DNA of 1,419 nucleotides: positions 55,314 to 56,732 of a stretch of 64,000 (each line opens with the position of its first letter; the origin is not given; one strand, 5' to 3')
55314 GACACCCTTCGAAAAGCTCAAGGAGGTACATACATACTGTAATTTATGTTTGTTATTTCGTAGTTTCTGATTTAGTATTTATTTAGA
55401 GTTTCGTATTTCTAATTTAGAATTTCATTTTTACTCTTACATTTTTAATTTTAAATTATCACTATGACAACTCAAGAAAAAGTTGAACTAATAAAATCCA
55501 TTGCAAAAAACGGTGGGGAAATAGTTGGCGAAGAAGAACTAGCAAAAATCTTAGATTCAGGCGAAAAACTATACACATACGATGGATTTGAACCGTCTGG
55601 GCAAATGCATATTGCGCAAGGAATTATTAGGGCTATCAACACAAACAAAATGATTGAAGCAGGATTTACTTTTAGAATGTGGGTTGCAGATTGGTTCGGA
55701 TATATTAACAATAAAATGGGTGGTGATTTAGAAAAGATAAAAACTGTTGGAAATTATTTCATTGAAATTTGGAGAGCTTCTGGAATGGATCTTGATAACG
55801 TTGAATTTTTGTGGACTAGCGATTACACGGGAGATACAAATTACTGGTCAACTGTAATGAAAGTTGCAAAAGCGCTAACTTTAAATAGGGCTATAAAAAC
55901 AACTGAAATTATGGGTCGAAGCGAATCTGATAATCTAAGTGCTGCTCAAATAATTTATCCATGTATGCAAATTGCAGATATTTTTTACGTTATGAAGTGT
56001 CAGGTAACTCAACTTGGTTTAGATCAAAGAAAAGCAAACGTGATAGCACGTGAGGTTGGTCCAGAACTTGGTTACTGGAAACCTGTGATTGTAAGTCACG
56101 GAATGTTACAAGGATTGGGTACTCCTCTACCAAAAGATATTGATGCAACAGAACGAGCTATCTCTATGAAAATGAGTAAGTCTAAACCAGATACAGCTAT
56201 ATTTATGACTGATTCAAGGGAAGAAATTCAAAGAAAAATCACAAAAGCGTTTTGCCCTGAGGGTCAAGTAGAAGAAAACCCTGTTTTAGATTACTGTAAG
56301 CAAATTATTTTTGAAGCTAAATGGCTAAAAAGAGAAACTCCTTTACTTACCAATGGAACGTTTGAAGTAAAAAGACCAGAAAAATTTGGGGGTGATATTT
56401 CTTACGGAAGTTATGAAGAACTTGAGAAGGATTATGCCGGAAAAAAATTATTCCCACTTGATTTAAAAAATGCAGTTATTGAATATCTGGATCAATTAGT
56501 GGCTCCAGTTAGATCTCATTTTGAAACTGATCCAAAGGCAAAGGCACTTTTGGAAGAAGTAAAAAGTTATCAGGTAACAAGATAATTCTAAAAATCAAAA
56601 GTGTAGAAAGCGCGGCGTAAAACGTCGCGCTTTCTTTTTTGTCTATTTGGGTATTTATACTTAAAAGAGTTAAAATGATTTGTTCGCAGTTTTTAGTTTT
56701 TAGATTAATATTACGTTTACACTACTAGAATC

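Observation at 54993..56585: T-box-type leader in front of an archaeal-type tyrosyl-tRNA synthetase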

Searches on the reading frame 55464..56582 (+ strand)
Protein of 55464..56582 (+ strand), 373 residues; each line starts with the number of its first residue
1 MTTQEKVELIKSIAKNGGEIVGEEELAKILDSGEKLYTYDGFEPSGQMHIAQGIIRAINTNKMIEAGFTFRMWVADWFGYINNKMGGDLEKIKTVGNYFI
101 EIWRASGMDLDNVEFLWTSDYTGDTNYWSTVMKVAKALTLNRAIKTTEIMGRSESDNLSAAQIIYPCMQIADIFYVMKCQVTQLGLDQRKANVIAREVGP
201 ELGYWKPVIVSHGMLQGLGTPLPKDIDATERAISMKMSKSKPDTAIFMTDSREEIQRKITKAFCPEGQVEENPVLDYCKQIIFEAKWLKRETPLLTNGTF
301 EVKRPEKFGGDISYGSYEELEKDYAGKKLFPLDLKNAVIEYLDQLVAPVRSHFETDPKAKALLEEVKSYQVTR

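Call 4: search_protein_families(library=pfam, proteins=[window:55464-56582:+])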
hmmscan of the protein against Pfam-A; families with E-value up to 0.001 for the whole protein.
window:55464-56582:+ (373 aa): 1 family
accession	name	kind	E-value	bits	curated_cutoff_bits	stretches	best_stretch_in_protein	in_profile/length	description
PF00579.31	tRNA-synt_1b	-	3.8e-43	148.3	21.1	1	34-345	4-290/292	tRNA synthetases class I (W and Y)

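Call 5: search_protein_families(library=ncbifam, proteins=[window:55464-56582:+])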
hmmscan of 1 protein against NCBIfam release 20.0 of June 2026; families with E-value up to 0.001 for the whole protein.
window:55464-56582:+ (373 aa): 8 families
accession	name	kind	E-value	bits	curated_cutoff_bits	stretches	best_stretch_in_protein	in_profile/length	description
NF006330.0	PRK08560.1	equivalog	1.5e-103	346.5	220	1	8-365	5-340/342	tyrosine--tRNA ligase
TIGR00234.1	tyrS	equivalog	9e-26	90.9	113.8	1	6-354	3-386/406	tyrosine--tRNA ligase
TIGR00233.1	trpS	equivalog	1.8e-24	86.6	176.75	1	36-268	3-225/328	tryptophan--tRNA ligase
NF008925.0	PRK12285.1-2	equivalog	5.8e-17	61.7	451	1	25-263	52-277/365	tryptophan--tRNA ligase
NF008924.0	PRK12285.1-1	equivalog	8e-17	61.5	644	1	30-268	68-286/381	tryptophan--tRNA ligase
NF008927.0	PRK12285.1-4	equivalog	8.7e-16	57.9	478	1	30-264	68-287/385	tryptophan--tRNA ligase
NF008926.0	PRK12285.1-3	equivalog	9.6e-05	21.4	320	0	236-264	317-345/429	tryptophan--tRNA ligase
NF008923.0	PRK12284.1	equivalog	0.0004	19.3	597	0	73-202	41-172/431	tryptophan--tRNA ligase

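Call 6: search_solved_structures(query=window:55464-56582:+, show_alignments=1)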
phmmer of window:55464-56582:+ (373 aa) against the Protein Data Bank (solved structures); distinct sequences matched with E-value up to 0.001: 65 (the best 60 are shown).
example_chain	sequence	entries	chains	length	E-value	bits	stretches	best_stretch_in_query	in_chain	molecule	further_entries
3vgj_A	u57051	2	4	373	7.1e-95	321.2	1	9-373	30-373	Tyrosyl-tRNA synthetase, putative | tyrosine--tRNA ligase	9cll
7ror_A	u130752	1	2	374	7.2e-95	321.2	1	9-373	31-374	Tyrosine--tRNA ligase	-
7ros_A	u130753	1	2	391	8.5e-95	320.9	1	9-373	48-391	Tyrosine--tRNA ligase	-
7rot_A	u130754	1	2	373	3.5e-94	318.9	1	9-373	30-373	Tyrosine--tRNA ligase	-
8zmi_A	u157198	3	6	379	8.1e-94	317.7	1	4-373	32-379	tyrosine--tRNA ligase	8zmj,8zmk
7sc6_A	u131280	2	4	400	9.8e-94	317.4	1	4-373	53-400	Tyrosine--tRNA ligase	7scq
5usf_A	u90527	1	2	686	8.7e-90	304.5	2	1-370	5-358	Tyrosyl-tRNA synthetase, putative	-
3p0h_A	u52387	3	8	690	9.1e-88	297.8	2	1-370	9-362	Tyrosyl-tRNA synthetase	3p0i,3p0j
2cya_A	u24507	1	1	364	4.3e-78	266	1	8-368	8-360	Tyrosyl-tRNA synthetase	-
2cyc_A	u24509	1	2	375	3.4e-76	259.7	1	4-367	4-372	tyrosyl-tRNA synthetase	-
2j5b_A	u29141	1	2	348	1.6e-67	231.2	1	24-370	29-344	TYROSYL-TRNA SYNTHETASE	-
7fg6_A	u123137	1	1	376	1.6e-56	195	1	4-373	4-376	Tyrosine--tRNA ligase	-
2cyb_A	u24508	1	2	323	2.3e-54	187.9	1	8-351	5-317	Tyrosyl-tRNA synthetase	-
1j1u_A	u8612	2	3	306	1.8e-50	175.1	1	11-351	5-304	Tyrosyl-tRNA synthetase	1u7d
3d6u_A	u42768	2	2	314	1.1e-48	169.2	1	11-352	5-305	Tyrosyl-tRNA synthetase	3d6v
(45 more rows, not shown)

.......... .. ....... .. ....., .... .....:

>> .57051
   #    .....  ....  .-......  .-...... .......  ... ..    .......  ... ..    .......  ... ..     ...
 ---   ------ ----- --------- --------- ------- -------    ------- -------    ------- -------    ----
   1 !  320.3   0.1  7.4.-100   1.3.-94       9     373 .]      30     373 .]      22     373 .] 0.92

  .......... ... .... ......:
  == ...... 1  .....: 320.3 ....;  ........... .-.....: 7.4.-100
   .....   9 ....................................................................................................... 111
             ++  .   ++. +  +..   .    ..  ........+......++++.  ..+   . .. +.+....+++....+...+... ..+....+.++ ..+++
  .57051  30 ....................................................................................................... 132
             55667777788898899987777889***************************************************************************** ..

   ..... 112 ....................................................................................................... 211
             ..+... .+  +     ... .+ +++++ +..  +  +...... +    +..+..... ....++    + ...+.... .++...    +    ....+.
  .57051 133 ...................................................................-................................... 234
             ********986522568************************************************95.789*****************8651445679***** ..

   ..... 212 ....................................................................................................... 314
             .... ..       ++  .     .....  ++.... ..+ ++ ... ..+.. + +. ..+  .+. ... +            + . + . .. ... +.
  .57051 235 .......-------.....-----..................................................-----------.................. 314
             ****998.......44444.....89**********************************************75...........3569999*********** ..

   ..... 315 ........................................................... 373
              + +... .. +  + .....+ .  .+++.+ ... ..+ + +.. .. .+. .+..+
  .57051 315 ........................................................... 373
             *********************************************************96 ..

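Call 11: find_homologous_proteins(query=window:55464-56582:+, max_evalue=1e-30)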
Query window:55464-56582:+ (373 aa): 7954 proteins with E <= 1e-30 among 8000 candidates; the best 120 are listed.
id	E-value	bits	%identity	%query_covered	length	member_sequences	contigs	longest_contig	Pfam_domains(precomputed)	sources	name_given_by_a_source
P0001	9.8e-228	773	91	100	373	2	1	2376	PF00579.32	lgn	-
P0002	3.2e-224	762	91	65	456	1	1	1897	PF00579.32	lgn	-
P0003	4.7e-210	715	84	99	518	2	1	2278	PF00579.32,PF01588.27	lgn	-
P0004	4.3e-197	672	78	99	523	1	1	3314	PF00579.32,PF01588.27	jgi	jgi:tyrosyl-tRNA synthetase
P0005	5.5e-195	665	77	99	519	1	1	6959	PF00579.32,PF01588.27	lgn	-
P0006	3.1e-194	663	76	99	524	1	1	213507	PF00579.32,PF01588.27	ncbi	ncbi:MAG: tyrosine--tRNA ligase [Candidatus Dojkabacteria bacterium]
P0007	6.2e-194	662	77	99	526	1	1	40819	PF00579.32,PF01588.27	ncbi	ncbi:MAG: tyrosine--tRNA ligase [Candidatus Dojkabacteria bacterium]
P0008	7.4e-194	662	75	100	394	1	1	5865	PF00579.32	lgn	-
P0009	8.3e-193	658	76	99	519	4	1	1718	PF00579.32,PF01588.27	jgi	-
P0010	1.4e-190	651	75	100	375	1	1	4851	PF00579.32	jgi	jgi:tyrosyl-tRNA synthetase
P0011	1.5e-189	648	75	99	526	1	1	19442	PF00579.32,PF01588.27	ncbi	ncbi:MAG: tyrosine--tRNA ligase [Candidatus Dojkabacteria bacterium]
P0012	1.0e-188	645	75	99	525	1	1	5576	PF00579.32,PF01588.27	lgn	-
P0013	5.0e-188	643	74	99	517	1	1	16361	PF00579.32,PF01588.27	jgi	jgi:tyrosyl-tRNA synthetase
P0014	5.6e-188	642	74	99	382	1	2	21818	PF00579.32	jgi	jgi:tyrosyl-tRNA synthetase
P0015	2.7e-187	640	73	99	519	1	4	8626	PF00579.32,PF01588.27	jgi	jgi:tyrosyl-tRNA synthetase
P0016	3.8e-187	640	74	100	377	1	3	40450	PF00579.32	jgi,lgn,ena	-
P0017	4.1e-187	640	73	99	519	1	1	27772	PF00579.32,PF01588.27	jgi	jgi:tyrosyl-tRNA synthetase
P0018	1.2e-186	638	74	99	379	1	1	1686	PF00579.32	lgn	-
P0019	1.5e-186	638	73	99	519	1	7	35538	PF00579.32,PF01588.27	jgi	jgi:tyrosyl-tRNA synthetase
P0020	1.6e-186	638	73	99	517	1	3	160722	PF00579.32,PF01588.27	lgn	-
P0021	8.9e-186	635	73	99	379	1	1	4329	PF00579.32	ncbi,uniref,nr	ncbi:tyrosine--tRNA ligase [Candidatus Dojkabacteria bacterium]|uniref:tyrosine--tRNA ligase n=1 Tax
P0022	2.5e-185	634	72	99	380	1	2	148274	PF00579.32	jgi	jgi:tyrosyl-tRNA synthetase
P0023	4.5e-185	633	72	99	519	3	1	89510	PF00579.32,PF01588.27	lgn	-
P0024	8.8e-185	632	74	100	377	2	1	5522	PF00579.32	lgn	-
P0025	1.6e-184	631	73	100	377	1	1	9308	PF00579.32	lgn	-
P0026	1.9e-184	631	73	100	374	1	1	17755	PF00579.32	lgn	-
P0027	2.2e-184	631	57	100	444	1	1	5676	PF00579.32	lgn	-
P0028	1.1e-183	628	72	99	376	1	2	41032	PF00579.32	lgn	-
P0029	2.6e-183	627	73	99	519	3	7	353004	PF00579.32,PF01588.27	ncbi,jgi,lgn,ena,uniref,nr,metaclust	ncbi:MAG: Tyrosine-tRNA ligase [candidate division WS6 bacterium GW2011_GWA2_37_6]|uniref:tyrosine--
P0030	4.2e-183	626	72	100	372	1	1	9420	PF00579.32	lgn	-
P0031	7.5e-183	626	72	99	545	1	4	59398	PF00579.32,PF01588.27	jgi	-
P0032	7.9e-183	625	71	99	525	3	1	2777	PF00579.32,PF01588.27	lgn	-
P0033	1.7e-182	624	72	99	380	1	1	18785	PF00579.32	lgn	-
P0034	7.0e-181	619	72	100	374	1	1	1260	PF00579.32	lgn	-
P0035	8.2e-180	616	73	99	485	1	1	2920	PF00579.32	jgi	jgi:tyrosyl-tRNA synthetase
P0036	1.9e-179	614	72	99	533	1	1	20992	PF00579.32,PF01588.27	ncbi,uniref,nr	ncbi:tyrosine--tRNA ligase [Candidatus Dojkabacteria bacterium]|uniref:tyrosine--tRNA ligase n=1 Tax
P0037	2.0e-179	614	72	100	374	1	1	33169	PF00579.32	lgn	-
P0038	2.2e-179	614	57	100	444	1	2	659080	PF00579.32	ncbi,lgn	-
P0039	2.5e-179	614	69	68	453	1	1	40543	PF00579.32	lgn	-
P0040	4.4e-179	613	72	99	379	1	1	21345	PF00579.32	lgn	-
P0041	5.2e-179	613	72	99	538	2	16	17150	PF00579.32,PF01588.27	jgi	jgi:tyrosyl-tRNA synthetase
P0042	8.0e-179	612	72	100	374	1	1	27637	PF00579.32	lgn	-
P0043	9.3e-179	612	75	61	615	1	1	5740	PF00579.32,PF01588.27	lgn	-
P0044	1.5e-178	611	56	100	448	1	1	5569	PF00579.32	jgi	jgi:tyrosyl-tRNA synthetase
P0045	1.6e-178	611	72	100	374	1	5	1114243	PF00579.32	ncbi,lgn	-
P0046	1.9e-178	611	72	99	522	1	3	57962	PF00579.32,PF01588.27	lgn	-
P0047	4.6e-178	610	72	99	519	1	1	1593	PF00579.32,PF01588.27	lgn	-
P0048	4.6e-178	610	70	100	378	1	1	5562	PF00579.32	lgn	-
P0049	5.5e-178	610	74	59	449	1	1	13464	PF00579.32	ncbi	-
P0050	1.9e-177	608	77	59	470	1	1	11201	PF00579.32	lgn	-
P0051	2.7e-177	607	71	100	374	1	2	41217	PF00579.32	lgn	-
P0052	3.4e-177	607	71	100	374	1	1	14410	PF00579.32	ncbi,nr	ncbi:tyrosine--tRNA ligase [Candidatus Dojkabacteria bacterium]|nr:tyrosine--tRNA ligase [Candidatus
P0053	7.9e-177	606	61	83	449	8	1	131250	PF00579.32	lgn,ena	-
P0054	1.6e-176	605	76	59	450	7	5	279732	PF00579.32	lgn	-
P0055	1.7e-176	605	71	99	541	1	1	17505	PF00579.32,PF01588.27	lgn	-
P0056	1.0e-175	602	71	63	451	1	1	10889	PF00579.32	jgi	-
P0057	1.1e-175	602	69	99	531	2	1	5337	PF00579.32,PF01588.27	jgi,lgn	jgi:tyrosyl-tRNA synthetase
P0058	1.3e-175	602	71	100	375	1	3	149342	PF00579.32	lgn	-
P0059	1.4e-175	602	71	100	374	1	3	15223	PF00579.32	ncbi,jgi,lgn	-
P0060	2.1e-175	601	76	59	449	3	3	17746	PF00579.32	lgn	-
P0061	2.1e-175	601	71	100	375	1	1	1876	PF00579.32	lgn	-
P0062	3.6e-175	600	71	100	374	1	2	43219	PF00579.32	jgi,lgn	-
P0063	4.0e-175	600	70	100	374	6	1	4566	PF00579.32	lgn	-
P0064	3.2e-174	597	69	100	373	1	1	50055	PF00579.32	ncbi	-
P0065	4.3e-174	597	70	99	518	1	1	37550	PF00579.32,PF01588.27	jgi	jgi:tyrosyl-tRNA synthetase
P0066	6.4e-174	596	71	100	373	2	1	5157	PF00579.32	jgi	-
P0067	7.2e-174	596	76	58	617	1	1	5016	PF00579.32,PF01588.27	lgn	-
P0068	1.4e-173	595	69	99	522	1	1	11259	PF00579.32,PF01588.27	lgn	-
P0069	2.3e-173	594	70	100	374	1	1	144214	PF00579.32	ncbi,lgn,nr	ncbi:tyrosine--tRNA ligase [Candidatus Dojkabacteria bacterium]|nr:tyrosine--tRNA ligase [Candidatus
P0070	4.1e-173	593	63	69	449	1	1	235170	PF00579.32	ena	-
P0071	4.7e-173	593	70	99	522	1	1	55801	PF00579.32,PF01588.27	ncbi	-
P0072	8.1e-173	593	57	82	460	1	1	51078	PF00579.32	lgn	-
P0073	8.6e-173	592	76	59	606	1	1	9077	PF00579.32,PF01588.27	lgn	-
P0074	8.9e-173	592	56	100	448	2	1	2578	PF00579.32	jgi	jgi:tyrosyl-tRNA synthetase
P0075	9.0e-173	592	77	59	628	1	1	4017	PF00579.32,PF01588.27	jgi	jgi:tyrosyl-tRNA synthetase/tRNA-binding EMAP/Myf-like protein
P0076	4.5e-172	590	70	66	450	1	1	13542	PF00579.32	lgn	-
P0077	4.9e-172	590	79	60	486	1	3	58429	PF00579.32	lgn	-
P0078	7.8e-172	589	73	59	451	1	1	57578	PF00579.32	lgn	-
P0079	1.2e-171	589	71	60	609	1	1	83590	PF00579.32,PF01588.27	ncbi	-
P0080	3.8e-171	587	73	63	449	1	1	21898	PF00579.32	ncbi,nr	ncbi:hypothetical protein IT418_03995 [bacterium]|nr:hypothetical protein [bacterium]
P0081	3.8e-171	587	68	100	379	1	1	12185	PF00579.32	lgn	-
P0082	7.1e-171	586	69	100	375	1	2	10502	PF00579.32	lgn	-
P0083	7.2e-171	586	68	100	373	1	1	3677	PF00579.32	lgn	-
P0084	2.3e-170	584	68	100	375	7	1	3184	PF00579.32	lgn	-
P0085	1.1e-169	582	68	62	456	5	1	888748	PF00579.32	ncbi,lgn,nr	ncbi:MAG: hypothetical protein QY312_02475 [Candidatus Dojkabacteria bacterium]|nr:MAG: hypothetical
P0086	1.6e-169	582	68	100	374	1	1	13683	PF00579.32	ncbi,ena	-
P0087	2.1e-169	581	54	100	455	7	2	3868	PF00579.32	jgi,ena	-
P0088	4.4e-169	580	75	60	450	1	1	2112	PF00579.32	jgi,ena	-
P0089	4.5e-169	580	67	99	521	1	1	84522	PF00579.32,PF01588.27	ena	-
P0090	7.4e-169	579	69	100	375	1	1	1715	PF00579.32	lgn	-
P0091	1.8e-168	578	70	100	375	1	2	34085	PF00579.32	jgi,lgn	-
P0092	2.3e-168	578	69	61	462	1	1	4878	PF00579.32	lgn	-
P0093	3.2e-168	577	71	62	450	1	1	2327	PF00579.32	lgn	-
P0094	3.6e-168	577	81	60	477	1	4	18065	PF00579.32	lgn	-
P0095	2.2e-167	575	69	61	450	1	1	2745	PF00579.32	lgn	-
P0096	3.5e-167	574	66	100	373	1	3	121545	PF00579.32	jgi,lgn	-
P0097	4.8e-167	574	66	100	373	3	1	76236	PF00579.32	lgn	-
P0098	5.5e-167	573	76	58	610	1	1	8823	PF00579.32,PF01588.27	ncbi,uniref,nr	ncbi:hypothetical protein KC678_04375 [Candidatus Dojkabacteria bacterium]|uniref:tyrosine--tRNA lig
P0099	7.4e-167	573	68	66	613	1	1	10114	PF00579.32,PF01588.27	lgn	-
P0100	6.8e-166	570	66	99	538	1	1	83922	PF00579.32,PF01588.27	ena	-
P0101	1.1e-163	562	74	60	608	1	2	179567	PF00579.32,PF01588.27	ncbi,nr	ncbi:MAG: hypothetical protein Q9M91_08640 [Candidatus Dojkabacteria bacterium]|nr:hypothetical prot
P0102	1.9e-163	562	75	60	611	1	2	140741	PF00579.32,PF01588.27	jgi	jgi:tyrosyl-tRNA synthetase/tRNA-binding EMAP/Myf-like protein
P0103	4.1e-162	557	67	93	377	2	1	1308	PF00579.32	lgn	-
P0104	3.7e-161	554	65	100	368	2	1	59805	PF00579.32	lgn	-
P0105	3.8e-159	548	64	100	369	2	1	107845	PF00579.32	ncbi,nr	ncbi:tyrosine--tRNA ligase [Candidatus Woesebacteria bacterium]|nr:tyrosine--tRNA ligase [Candidatus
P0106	6.2e-159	547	64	100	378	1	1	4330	PF00579.32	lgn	-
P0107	1.2e-156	539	76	59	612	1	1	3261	PF00579.32,PF01588.27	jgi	-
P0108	1.2e-155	536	79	77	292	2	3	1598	PF00579.32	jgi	-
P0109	2.8e-155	535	62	100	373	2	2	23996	PF00579.32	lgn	-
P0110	4.5e-153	528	70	59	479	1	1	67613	PF00579.32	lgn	-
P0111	7.0e-153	527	61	100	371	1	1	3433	PF00579.32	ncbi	-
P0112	5.3e-151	521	62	100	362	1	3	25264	PF00579.32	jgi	jgi:tyrosyl-tRNA synthetase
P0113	1.1e-150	520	61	100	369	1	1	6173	PF00579.32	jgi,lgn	jgi:tyrosyl-tRNA synthetase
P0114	4.5e-150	518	62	100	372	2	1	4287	PF00579.32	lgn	-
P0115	2.0e-147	509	61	100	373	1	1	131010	PF00579.32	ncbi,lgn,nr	ncbi:tyrosine--tRNA ligase [Candidatus Dojkabacteria bacterium]|nr:tyrosine--tRNA ligase [Candidatus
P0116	1.3e-146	506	61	100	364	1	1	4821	PF00579.32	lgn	-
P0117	2.6e-146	505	60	100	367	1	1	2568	PF00579.32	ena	-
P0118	1.4e-145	503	61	100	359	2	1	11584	PF00579.32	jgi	-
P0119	3.6e-145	502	60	100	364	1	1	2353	PF00579.32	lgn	-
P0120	7.8e-145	500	62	100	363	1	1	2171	PF00579.32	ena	-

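Call 14: find_related_loci(query=A1, collection=genome_contigs, flank=3000)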
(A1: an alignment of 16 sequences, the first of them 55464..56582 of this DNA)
Query A1 (373 aa) in genome_contigs; peptide patterns used: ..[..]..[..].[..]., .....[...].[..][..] (x = any residue, [..] = any of these).
600 stretches matched a pattern (row limit reached: there are more); 538 encode a relative of the query (tblastn E <= 1e-3); the best 80 are kept; 80 distinct loci.
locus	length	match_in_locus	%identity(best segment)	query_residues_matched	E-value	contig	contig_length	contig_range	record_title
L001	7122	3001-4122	72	4-373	0e+0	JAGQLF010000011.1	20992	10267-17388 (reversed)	MAG: Candidatus Dojkabacteria bacterium isolate HKST-UBA09 NODE_11_length_20992_cov_3.733827, whole genome shotgun seque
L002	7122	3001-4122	71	1-373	0e+0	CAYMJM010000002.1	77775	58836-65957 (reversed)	MAG TPA_asm: uncultured Candidatus Saccharibacteria bacterium isolate binchicken_co173_429 genome assembly, contig: NODE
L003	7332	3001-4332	57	1-373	9e-160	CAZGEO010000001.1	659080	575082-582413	MAG TPA_asm: uncultured Candidatus Saccharibacteria bacterium isolate binchicken_co37_83 genome assembly, contig: NODE_2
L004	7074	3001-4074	60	1-373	1e-155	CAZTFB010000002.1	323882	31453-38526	MAG TPA_asm: uncultured Gammaproteobacteria bacterium isolate SRP329715_co1_107 genome assembly, contig: NODE_11_length_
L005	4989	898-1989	61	1-373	8e-156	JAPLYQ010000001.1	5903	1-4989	MAG: Candidatus Roizmanbacteria bacterium isolate LacPavin_0920_WC57_MAG_37_8 LacPavin_0920_WC57_scaffold_375037, whole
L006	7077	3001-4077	59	1-373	2e-153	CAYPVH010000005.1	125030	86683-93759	MAG TPA_asm: uncultured Gammaproteobacteria bacterium isolate binchicken_co154_439 genome assembly, contig: NODE_90_leng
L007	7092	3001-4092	60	1-373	1e-152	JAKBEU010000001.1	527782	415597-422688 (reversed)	MAG: bacterium isolate BP8.bin62 NODE_4_length_527782_cov_2.788794, whole genome shotgun sequence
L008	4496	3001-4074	60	1-373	1e-153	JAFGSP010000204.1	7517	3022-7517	MAG: Candidatus Woesearchaeota archaeon isolate Zod_Metabat.908 k87_14762613, whole genome shotgun sequence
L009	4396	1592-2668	60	1-373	5e-154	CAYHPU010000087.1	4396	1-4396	MAG TPA_asm: uncultured Gammaproteobacteria bacterium isolate ERP119705_co15_22 genome assembly, contig: NODE_27708_leng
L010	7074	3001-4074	59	1-373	3e-149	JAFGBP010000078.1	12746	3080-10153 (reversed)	MAG: Candidatus Woesearchaeota archaeon isolate Zod_Metabat.1039 k87_14383956, whole genome shotgun sequence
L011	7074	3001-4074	57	1-373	6e-149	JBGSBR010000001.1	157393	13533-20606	MAG: Weeksellaceae bacterium isolate NCIPD_CMAR_MAG_22 NODE_1_length_157393_cov_8.965909, whole genome shotgun sequence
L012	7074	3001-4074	58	1-373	5e-147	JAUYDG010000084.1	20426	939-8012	MAG: Nanoarchaeota archaeon isolate C20_metabat.bin.16 C20_k141_702866, whole genome shotgun sequence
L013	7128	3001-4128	58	1-373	1e-146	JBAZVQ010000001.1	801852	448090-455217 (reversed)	MAG: Patescibacteria group bacterium isolate SO_2017_GW1_256 NODE_40_length_801852_cov_10.114443_OW334_2017, whole genom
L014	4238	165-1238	55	1-373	7e-148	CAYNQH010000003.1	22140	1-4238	MAG TPA_asm: uncultured Methanosarcinales archaeon isolate SRP319275_co4_263 genome assembly, contig: NODE_1277_length_2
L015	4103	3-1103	58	5-373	5e-147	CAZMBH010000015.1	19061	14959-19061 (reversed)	MAG TPA_asm: uncultured Gammaproteobacteria bacterium isolate binchicken_co220_132 genome assembly, contig: NODE_1773_le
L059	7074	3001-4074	52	1-373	3e-137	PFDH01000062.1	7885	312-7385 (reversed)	MAG: Candidatus Pacebacteria bacterium CG10_big_fil_rev_8_21_14_0_10_44_11 CG10_8_21_14_0.10_scaffold_10600_c, whole gen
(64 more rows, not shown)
